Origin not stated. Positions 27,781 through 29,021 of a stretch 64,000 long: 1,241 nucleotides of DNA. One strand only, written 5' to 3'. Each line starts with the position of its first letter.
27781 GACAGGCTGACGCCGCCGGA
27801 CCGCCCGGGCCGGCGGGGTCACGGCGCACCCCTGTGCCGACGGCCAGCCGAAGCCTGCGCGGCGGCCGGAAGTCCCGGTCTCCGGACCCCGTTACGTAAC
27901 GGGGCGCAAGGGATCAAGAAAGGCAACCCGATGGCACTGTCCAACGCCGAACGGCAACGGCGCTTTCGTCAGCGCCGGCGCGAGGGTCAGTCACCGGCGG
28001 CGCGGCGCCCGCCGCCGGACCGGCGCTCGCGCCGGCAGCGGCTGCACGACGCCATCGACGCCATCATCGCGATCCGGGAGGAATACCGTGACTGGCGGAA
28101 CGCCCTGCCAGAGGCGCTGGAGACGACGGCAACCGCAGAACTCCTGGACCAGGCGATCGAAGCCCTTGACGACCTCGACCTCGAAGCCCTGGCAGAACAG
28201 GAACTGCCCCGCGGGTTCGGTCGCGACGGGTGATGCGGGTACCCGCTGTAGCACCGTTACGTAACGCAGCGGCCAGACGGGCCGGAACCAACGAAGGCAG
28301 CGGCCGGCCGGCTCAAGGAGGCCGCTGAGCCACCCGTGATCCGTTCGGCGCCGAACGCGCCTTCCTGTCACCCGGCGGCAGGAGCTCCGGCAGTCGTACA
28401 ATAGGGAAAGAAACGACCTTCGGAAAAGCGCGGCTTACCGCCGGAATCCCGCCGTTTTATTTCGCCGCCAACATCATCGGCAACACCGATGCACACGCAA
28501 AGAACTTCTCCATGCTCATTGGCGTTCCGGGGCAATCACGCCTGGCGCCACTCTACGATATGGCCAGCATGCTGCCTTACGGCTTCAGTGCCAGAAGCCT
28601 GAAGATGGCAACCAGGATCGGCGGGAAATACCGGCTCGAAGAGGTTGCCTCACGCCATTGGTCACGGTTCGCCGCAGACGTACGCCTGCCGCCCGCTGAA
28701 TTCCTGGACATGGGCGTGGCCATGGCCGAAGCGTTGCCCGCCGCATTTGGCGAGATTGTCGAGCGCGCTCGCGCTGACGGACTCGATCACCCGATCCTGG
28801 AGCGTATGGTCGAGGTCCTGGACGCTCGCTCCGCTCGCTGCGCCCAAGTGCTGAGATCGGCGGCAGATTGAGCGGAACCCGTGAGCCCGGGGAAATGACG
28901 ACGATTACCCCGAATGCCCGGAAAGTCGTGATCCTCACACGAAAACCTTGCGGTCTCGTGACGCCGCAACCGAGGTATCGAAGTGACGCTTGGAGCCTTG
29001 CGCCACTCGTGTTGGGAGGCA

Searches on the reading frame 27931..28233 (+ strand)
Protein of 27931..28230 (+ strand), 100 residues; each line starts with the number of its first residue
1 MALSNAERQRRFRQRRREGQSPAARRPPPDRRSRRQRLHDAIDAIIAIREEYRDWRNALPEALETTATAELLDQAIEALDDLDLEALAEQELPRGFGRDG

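Call 3: search_protein_families(library=pfam, proteins=[window:27932-28233:+], max_evalue=0.01)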
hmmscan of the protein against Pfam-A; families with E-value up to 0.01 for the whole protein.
window:27932-28233:+ (100 aa): 0 families

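Call 8: search_protein_families(library=ncbifam, proteins=[window:27932-28233:+], max_evalue=0.01)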
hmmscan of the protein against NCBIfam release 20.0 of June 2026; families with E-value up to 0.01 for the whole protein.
window:27932-28233:+ (100 aa): 0 families

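Call 39: search_protein_families(library=padloc, proteins=[window:27932-28233:+], max_evalue=0.1)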
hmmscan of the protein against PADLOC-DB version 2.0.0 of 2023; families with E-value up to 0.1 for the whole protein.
window:27932-28233:+ (100 aa): 0 families

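Call 40: search_protein_families(library=phrogs, proteins=[window:27932-28233:+], max_evalue=0.1)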
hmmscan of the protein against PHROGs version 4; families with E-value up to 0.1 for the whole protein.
window:27932-28233:+ (100 aa): 0 families

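Call 93: search_protein_families(library=pfam, proteins=[window:27931-28230:+], max_evalue=1)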
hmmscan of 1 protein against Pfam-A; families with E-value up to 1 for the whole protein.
seq(100 aa): 0 families

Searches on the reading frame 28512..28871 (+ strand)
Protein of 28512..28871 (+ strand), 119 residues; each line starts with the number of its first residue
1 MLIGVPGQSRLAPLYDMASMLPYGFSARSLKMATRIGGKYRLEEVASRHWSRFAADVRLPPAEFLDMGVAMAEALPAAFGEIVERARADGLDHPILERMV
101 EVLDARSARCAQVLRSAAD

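Call 3: search_protein_families(library=pfam, proteins=[window:28512-28871:+], max_evalue=0.01)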
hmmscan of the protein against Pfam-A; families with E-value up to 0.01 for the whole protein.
window:28512-28871:+ (119 aa): 1 family
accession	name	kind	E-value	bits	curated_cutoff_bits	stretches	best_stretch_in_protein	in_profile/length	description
PF07804.18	HipA_C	-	5.5e-05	23.3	30.5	1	8-77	150-211/213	HipA-like C-terminal domain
